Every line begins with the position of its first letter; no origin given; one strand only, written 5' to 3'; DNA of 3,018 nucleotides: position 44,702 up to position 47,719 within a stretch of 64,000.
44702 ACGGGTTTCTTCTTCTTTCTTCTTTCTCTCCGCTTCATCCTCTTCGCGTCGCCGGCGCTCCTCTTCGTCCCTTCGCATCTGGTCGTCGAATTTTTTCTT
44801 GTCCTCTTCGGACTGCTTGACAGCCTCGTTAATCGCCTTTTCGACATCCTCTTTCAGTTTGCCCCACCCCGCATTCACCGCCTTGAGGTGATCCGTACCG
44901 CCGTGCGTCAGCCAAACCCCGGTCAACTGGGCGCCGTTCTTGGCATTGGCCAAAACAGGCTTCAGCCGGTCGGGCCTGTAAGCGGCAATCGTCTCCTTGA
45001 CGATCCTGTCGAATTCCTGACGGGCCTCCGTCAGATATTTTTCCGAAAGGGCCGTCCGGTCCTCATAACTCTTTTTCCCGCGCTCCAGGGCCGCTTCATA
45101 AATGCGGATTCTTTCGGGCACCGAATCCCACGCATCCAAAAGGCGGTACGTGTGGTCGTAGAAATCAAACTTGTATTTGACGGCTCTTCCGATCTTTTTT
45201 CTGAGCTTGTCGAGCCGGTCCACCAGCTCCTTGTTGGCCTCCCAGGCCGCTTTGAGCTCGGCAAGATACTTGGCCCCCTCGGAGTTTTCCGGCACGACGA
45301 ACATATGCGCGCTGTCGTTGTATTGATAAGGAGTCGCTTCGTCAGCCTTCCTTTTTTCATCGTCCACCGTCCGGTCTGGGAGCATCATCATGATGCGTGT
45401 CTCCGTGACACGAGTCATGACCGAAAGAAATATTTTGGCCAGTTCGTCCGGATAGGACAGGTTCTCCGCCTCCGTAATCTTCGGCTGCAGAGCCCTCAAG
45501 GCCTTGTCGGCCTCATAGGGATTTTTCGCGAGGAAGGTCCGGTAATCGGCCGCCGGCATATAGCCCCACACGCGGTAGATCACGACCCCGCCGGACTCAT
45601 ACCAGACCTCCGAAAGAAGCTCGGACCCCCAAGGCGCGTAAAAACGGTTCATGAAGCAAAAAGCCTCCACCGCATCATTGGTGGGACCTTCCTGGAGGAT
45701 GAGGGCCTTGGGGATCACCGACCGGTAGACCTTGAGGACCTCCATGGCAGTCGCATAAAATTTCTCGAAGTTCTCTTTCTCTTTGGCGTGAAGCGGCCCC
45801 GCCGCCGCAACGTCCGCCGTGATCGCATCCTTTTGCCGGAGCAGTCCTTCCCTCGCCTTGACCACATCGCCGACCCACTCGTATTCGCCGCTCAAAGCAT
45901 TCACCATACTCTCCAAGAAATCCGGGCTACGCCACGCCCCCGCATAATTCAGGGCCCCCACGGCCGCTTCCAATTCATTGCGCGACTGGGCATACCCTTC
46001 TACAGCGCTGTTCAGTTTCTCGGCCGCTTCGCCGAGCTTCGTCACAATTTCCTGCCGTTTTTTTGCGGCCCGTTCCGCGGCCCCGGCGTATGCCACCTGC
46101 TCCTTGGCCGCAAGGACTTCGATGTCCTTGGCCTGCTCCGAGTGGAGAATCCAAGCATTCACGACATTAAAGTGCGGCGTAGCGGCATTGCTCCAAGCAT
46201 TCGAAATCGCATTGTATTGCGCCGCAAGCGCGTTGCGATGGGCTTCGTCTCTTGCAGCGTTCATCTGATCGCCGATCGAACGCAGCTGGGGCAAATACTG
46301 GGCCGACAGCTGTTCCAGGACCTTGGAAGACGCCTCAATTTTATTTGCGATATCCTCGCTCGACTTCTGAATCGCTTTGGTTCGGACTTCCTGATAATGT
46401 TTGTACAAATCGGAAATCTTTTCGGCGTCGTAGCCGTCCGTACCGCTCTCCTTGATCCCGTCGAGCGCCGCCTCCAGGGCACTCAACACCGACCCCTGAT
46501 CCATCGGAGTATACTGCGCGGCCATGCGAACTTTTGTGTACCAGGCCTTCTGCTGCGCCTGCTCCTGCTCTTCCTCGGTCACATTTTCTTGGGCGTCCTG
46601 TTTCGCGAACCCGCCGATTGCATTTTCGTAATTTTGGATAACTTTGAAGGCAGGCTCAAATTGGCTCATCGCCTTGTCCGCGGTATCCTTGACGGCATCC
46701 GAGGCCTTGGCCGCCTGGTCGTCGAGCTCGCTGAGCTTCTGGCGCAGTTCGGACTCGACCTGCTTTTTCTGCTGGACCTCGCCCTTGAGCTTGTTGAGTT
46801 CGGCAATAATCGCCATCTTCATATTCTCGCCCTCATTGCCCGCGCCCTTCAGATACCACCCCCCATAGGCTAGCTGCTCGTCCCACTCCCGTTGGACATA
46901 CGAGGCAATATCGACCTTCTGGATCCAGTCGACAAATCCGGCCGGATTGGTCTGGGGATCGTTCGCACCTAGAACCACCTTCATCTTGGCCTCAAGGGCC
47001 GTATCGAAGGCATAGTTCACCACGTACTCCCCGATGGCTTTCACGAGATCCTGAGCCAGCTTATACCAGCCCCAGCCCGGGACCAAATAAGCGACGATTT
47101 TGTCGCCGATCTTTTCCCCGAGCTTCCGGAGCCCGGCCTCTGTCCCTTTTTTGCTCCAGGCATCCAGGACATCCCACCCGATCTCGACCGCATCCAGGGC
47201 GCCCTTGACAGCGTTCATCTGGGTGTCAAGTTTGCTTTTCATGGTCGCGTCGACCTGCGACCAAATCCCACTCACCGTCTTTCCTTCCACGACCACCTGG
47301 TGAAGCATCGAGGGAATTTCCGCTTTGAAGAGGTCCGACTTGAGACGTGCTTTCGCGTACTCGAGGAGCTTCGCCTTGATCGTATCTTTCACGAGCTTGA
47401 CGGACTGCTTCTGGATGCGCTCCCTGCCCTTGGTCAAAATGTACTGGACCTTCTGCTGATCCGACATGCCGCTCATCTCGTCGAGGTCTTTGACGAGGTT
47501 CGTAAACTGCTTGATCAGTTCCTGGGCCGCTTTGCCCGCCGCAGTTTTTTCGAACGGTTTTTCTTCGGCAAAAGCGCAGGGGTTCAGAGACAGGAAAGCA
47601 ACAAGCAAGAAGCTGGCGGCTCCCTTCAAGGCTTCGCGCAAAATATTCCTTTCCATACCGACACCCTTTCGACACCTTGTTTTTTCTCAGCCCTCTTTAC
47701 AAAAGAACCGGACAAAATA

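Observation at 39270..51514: Three tandem/divergent paralogous genes for giant secreted helical proteins of an unrecognised family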

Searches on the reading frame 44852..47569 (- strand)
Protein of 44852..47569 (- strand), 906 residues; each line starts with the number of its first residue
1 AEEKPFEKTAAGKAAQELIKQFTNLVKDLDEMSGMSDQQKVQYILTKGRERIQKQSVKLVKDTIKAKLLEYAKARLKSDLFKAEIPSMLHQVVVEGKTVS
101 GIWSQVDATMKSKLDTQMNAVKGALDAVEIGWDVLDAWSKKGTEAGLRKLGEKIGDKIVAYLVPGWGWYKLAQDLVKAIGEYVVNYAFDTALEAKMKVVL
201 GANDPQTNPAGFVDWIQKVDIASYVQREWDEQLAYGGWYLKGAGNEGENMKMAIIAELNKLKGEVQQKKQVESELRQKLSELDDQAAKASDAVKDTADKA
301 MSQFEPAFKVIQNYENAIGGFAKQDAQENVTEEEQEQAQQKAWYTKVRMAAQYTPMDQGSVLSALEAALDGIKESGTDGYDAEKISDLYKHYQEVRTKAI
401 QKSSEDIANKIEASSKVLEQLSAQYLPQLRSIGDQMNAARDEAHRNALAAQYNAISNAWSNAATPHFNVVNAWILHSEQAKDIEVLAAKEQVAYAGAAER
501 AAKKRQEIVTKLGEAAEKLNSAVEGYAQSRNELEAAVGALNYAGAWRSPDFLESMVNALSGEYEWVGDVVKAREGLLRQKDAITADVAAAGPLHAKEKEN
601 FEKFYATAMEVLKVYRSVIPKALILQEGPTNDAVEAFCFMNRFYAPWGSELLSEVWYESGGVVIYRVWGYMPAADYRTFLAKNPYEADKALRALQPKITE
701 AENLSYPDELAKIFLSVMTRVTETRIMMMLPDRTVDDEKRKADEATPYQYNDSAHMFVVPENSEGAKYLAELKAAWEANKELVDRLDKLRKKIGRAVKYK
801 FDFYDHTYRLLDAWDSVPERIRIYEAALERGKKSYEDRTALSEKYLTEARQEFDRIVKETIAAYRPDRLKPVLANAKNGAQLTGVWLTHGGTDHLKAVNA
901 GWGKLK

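Call 53: search_protein_representatives(alignment_id=A3)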
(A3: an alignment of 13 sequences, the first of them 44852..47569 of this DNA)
Query: 13 sequences, 909 profile positions. Proteins with E-value up to 0.001 (for the whole library): 70; up to 1e-10: 66; up to 1e-30: 55. The best 70 are listed.
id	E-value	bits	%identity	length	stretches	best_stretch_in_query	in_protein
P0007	0.0e+00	1202.1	-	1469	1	1-909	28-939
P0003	0.0e+00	1193.9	-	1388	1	5-909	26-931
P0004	0.0e+00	1164.8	-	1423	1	1-908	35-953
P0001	0.0e+00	1151.8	-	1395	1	1-908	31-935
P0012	0.0e+00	1096.0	-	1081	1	2-909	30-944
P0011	0.0e+00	1066.5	-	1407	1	3-909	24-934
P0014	0.0e+00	1064.3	-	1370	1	2-907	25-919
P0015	0.0e+00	1027.2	-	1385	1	2-909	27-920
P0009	3.8e-294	995.0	-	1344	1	4-908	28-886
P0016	1.3e-256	870.7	-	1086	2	4-409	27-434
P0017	1.8e-242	823.9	-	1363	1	2-903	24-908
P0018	8.4e-232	788.6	-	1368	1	2-884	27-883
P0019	5.1e-226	769.5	-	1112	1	5-909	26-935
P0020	4.6e-216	736.6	-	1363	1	4-907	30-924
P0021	1.3e-200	685.5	-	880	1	12-811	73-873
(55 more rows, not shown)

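Call 66: predict_structure(alignment_id=A4)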
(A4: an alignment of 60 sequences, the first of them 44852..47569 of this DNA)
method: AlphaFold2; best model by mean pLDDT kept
length: 906 residues; sequences in the alignment: 60
mean_pLDDT: 85.5   pTM: 0.60
mean pLDDT of the five models: 85.5, 83.6, 83.2, 82.7, 81.8
residues with pLDDT >= 90: 413; 70-90: 401; 50-70: 60; < 50: 32
segments of 3 or more residues with pLDDT < 50: 165-175, 180-187, 234-242
pLDDT, mean of each block of 10 residues (from residue 1): 77 89 84 89 88 85 88 87 81 78 84 85 78 81 78 61 48 47 48 73 73 83 84 52 64 85 80 81 86 86 84 86 91 93 88 95 95 82 91 97 97 97 97 96 96 97 94 93 95 91 87 91 92 92 93 91 90 93 95 96 95 91 75 77 66 55 88 92 94 95 94 93 94 94 80 69 92 96 96 93 92 96 95 89 91 89 88 89 82 85 83
secondary structure, 60 per line:
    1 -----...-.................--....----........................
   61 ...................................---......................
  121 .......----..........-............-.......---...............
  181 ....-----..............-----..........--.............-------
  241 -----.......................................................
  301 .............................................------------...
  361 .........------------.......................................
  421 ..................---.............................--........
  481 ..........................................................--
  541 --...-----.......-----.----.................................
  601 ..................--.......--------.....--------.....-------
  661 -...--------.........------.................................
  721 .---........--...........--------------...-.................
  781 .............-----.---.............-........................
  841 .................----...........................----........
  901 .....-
elements in order (helices of 4 or more, strands of 3 or more residues): H10-26 H29-32 H37-95 H99-127 H132-141 H143-154 H156-162 H166-184 H190-203 H209-218 H221-233 H246-345 H358-369 H382-438 H442-470 H473-538 H551-557 H568-618 E624-627 E636-640 H649-653 E662-664 H673-681 H688-721 H725-732 H735-745 H764-793 H803-815 H817-857 H862-888 H893-905

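Call 95: fold_search(model_id=the predicted structure, library=pdb)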
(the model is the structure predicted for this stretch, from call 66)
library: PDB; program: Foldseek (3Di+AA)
matches with E <= 10: 86; with E <= 0.001: 0
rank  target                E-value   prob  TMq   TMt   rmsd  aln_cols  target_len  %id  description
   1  9e23_f                2.0e-02  0.14  0.07  0.06  73.2      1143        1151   11  Cryo-EM structure of Pre-Chi dynein tail (released 2025-07-09)
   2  3r6n_A                2.0e-01  0.18  0.08  0.15  34.9       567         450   10  Crystal structure of a rigid four spectrin repeat fragment of the human desmoplakin plakin domain (released 2011-05-11)
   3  9dgr_f                2.0e-01  0.09  0.10  0.03  73.1      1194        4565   11  Composite structure of dynein-dynactin on microtubules (released 2025-09-10)
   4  3kbt_B                2.1e-01  0.82  0.13  0.30  16.5       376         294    9  Crystal structure of the ankyrin binding domain of human erythroid beta spectrin (repeats 13-15) in complex with the s (released 2010-02-02)
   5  8ga7                  2.4e-01  0.11  0.06  0.11  52.9       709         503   12  Geometrically programmable nanomaterial construction using regularized protein building blocks (released 2024-03-13)
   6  7k5b_B                3.0e-01  0.09  0.11  0.03  67.5      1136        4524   11  Structure of outer-arm dynein bound to microtubule doublet in microtubule binding state 2 (MTBS-2) (released 2021-09-29)
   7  3kbu_A                5.0e-01  0.47  0.12  0.28  17.3       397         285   10  Crystal structure of the ankyrin binding domain of human erythroid beta spectrin (repeats 13-15) in complex with the s (released 2010-02-02)
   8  6q82_A                6.0e-01  0.03  0.07  0.06  56.7      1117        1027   10  Crystal structure of the biportin Pdr6 in complex with RanGTP (released 2019-05-01)
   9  3kbu_B                6.2e-01  0.44  0.13  0.29  17.2       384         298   11  Crystal structure of the ankyrin binding domain of human erythroid beta spectrin (repeats 13-15) in complex with the s (released 2010-02-02)
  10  7a8t_A                6.8e-01  0.20  0.15  0.23  66.7       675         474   10  Crystal structure of sarcomeric protein FATZ-1 (mini-FATZ-1 construct) in complex with rod domain of alpha-actinin-2 (released 2021-06-30)
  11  5ce3_B                7.1e-01  0.28  0.10  0.13  30.6       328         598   12  The Yersinia YopO - actin complex with MgADP (released 2016-07-06)
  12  3kbt_A                8.4e-01  0.54  0.13  0.32  16.2       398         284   12  Crystal structure of the ankyrin binding domain of human erythroid beta spectrin (repeats 13-15) in complex with the s (released 2010-02-02)
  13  7k58_A                8.7e-01  0.07  0.12  0.04  69.0      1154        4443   10  Structure of outer-arm dyneins bound to microtubule with microtubule binding state 1(MTBS-1) (released 2021-09-29)
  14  7sqc_W0               9.1e-01  0.08  0.13  0.12  92.1       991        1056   13  Ciliary C1 central pair apparatus isolated from Chlamydomonas reinhardtii (released 2022-04-13)
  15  7k58_B                9.5e-01  0.04  0.09  0.03  68.6      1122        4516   10  Structure of outer-arm dyneins bound to microtubule with microtubule binding state 1(MTBS-1) (released 2021-09-29)
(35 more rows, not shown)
